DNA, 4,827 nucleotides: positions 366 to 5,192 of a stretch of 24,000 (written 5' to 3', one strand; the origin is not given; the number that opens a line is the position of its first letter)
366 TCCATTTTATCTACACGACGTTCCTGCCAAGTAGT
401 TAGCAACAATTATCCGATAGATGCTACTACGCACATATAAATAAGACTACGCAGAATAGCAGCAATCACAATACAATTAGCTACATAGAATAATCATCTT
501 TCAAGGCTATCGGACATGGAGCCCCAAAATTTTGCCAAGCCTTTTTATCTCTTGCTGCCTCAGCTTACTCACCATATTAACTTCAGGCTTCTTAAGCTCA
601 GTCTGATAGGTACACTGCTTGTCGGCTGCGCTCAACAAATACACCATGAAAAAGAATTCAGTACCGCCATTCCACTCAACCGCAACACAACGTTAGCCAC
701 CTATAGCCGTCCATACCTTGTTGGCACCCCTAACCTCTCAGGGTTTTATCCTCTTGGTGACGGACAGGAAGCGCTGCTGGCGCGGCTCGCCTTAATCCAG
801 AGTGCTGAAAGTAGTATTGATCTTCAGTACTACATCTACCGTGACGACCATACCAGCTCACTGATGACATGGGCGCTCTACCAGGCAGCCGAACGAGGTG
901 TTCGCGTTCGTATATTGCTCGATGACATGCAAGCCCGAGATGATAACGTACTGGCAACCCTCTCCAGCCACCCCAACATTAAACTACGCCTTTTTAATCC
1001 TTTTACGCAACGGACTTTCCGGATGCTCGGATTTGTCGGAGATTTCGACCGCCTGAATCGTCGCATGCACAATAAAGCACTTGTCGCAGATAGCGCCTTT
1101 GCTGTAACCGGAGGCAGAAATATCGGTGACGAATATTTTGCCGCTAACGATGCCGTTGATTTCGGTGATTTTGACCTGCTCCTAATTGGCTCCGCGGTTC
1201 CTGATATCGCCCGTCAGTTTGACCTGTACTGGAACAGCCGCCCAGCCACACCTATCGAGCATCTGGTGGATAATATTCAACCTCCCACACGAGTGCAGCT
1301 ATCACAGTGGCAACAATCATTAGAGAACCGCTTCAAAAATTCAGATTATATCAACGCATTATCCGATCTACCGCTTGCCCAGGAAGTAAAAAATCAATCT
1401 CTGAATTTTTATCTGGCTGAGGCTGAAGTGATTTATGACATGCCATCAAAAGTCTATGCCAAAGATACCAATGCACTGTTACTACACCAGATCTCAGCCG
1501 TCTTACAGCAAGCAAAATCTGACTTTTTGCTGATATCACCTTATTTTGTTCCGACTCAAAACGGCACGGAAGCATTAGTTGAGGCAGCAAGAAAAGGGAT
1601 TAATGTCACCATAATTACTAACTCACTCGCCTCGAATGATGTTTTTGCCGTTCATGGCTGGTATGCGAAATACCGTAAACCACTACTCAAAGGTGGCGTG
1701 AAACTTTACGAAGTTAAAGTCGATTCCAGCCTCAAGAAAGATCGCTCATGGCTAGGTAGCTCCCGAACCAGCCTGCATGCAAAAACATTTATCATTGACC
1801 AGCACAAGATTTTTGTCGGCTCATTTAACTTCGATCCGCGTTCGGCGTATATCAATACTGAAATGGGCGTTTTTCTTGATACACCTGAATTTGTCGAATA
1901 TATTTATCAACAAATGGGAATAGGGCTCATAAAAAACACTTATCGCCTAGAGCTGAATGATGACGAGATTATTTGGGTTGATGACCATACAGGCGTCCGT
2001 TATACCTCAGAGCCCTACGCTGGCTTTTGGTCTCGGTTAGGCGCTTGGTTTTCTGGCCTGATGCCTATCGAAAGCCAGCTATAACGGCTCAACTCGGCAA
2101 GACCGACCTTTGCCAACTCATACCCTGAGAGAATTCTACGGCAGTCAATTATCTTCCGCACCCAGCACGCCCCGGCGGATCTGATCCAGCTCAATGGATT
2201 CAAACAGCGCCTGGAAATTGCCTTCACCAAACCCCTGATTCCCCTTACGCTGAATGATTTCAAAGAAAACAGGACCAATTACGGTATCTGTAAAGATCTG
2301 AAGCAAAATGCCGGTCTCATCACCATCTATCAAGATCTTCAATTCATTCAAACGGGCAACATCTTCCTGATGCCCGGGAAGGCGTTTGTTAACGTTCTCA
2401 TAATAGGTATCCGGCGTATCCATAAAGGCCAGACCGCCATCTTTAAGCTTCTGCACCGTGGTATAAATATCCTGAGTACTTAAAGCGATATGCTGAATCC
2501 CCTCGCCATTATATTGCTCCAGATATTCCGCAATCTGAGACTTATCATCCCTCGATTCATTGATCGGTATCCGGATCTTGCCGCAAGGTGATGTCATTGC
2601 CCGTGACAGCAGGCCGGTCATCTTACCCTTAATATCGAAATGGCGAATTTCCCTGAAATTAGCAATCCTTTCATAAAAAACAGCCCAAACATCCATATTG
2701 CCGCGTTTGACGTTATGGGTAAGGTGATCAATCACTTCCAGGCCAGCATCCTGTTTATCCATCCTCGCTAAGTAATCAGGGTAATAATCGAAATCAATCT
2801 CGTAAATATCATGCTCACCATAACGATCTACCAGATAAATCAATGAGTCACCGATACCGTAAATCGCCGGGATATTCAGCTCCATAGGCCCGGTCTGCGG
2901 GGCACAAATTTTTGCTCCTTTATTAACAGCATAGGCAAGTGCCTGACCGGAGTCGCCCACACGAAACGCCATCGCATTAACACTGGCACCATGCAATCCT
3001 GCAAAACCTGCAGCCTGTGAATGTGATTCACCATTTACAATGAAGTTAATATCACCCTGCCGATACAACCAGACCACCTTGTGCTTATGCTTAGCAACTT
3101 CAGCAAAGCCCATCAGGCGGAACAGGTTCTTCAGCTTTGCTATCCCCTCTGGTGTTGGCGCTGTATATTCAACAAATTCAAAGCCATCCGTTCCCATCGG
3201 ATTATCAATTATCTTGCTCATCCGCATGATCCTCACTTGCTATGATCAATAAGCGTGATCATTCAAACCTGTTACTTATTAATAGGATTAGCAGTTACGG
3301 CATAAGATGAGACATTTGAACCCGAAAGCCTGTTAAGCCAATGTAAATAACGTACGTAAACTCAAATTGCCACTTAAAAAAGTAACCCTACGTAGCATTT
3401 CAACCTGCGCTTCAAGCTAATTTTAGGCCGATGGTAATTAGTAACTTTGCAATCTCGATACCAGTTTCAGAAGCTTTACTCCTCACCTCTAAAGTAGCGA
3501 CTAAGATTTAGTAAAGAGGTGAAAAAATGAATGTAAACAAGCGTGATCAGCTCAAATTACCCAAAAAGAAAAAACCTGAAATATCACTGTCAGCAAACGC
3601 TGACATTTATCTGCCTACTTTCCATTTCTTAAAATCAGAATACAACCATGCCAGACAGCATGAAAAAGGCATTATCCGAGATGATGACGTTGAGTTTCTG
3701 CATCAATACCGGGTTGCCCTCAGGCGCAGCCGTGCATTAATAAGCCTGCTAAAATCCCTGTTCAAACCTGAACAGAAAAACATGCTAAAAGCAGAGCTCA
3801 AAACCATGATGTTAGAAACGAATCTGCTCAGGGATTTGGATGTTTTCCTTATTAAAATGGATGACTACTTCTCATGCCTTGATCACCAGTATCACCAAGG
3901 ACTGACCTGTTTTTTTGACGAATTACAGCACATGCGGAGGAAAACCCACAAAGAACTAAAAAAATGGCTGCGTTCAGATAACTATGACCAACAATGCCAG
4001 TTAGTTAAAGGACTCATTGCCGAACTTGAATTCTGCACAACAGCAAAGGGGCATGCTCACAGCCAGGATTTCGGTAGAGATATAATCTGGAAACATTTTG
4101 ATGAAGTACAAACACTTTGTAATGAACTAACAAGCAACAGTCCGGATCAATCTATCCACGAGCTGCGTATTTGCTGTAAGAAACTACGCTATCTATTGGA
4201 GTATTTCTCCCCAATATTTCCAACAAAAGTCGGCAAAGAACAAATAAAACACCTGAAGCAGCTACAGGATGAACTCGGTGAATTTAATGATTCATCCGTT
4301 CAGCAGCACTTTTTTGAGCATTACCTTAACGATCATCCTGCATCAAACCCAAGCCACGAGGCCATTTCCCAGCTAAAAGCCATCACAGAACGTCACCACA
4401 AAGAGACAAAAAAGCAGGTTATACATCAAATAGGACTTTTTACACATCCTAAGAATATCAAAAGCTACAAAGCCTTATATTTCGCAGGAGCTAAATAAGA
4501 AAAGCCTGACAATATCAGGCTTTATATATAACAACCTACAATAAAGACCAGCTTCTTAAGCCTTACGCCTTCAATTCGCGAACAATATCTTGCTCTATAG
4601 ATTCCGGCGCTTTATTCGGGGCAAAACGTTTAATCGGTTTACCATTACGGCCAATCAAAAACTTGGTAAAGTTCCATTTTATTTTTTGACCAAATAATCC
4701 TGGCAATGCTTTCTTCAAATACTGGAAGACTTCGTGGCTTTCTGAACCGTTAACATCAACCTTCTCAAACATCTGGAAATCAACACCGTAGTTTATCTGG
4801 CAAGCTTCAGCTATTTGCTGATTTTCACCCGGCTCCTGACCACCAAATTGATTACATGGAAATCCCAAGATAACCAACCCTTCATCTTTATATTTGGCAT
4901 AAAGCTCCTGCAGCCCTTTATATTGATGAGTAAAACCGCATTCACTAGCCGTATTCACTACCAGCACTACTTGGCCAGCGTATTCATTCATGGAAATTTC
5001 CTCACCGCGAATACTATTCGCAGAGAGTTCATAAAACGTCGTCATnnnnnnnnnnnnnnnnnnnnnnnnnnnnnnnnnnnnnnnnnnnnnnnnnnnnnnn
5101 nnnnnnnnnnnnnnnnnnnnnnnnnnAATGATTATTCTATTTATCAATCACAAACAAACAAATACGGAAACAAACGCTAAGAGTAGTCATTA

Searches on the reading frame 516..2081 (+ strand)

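Call 17: search_protein_families(library=pfam, proteins=[window:516-2081:+], max_evalue=0.001)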
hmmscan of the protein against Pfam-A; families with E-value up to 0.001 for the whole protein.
window:516-2081:+ (522 aa): 2 families
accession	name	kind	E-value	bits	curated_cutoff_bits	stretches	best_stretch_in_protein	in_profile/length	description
PF13091.12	PLDc_2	-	3.9e-39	133.9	27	2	328-466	3-127/132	PLD-like domain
PF00614.28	PLDc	-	5.8e-08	32.9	21.9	1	419-443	4-28/28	Phospholipase D Active site motif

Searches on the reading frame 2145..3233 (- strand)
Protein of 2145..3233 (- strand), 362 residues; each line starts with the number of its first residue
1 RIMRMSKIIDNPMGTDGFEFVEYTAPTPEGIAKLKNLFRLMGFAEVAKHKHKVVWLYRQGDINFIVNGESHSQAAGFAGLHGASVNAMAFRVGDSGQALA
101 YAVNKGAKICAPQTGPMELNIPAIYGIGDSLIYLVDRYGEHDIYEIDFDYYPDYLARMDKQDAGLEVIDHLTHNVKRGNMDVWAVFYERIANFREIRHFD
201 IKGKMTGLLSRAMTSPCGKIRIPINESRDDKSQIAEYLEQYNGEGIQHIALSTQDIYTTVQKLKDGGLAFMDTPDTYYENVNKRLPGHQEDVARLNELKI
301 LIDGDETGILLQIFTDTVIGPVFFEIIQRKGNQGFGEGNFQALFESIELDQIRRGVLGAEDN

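Call 17: search_protein_families(library=pfam, proteins=[window:2145-3233:-], max_evalue=0.001)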
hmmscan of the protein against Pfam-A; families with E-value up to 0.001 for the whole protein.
window:2145-3233:- (362 aa): 3 families
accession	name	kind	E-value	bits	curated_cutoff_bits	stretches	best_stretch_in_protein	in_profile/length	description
PF14696.12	Glyoxalase_5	-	5.8e-54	182.5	27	1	10-149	2-139/139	Hydroxyphenylpyruvate dioxygenase, HPPD, N-terminal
PF00903.31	Glyoxalase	-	1.7e-11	45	20.6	1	168-279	2-104/121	Glyoxalase/Bleomycin resistance protein/Dioxygenase superfamily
PF13669.12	Glyoxalase_4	-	2.8e-07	31.2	27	1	186-274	16-97/109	Glyoxalase/Bleomycin resistance protein/Dioxygenase superfamily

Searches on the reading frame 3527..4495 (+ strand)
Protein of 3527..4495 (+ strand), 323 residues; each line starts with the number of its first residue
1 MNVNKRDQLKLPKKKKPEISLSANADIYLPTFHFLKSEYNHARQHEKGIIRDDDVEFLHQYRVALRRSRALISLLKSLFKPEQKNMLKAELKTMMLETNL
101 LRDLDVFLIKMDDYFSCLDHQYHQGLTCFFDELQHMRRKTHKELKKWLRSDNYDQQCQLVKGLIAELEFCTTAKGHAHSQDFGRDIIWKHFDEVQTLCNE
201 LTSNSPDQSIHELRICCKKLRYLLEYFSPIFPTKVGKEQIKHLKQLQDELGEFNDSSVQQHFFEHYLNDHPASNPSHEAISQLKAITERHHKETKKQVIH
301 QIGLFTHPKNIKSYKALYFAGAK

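Call 17: search_protein_families(library=pfam, proteins=[window:3527-4495:+], max_evalue=0.001)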
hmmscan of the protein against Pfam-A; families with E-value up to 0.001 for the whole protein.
window:3527-4495:+ (323 aa): 1 family
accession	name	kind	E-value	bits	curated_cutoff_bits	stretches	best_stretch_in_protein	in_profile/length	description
PF05235.19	CHAD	-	4.2e-53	181.1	25.6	1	35-263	3-227/228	CHAD domain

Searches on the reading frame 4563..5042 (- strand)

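Call 17: search_protein_families(library=pfam, proteins=[window:4563-5042:-], max_evalue=0.001)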
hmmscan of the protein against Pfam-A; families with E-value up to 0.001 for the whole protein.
window:4563-5042:- (159 aa): 2 families
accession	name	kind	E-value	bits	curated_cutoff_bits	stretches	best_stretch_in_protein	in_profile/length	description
PF00255.25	GSHPx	-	5.8e-45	151.8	27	1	3-110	1-108/108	Glutathione peroxidase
PF00578.27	AhpC-TSA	-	5.5e-05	23.5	26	1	6-65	8-69/124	AhpC/TSA family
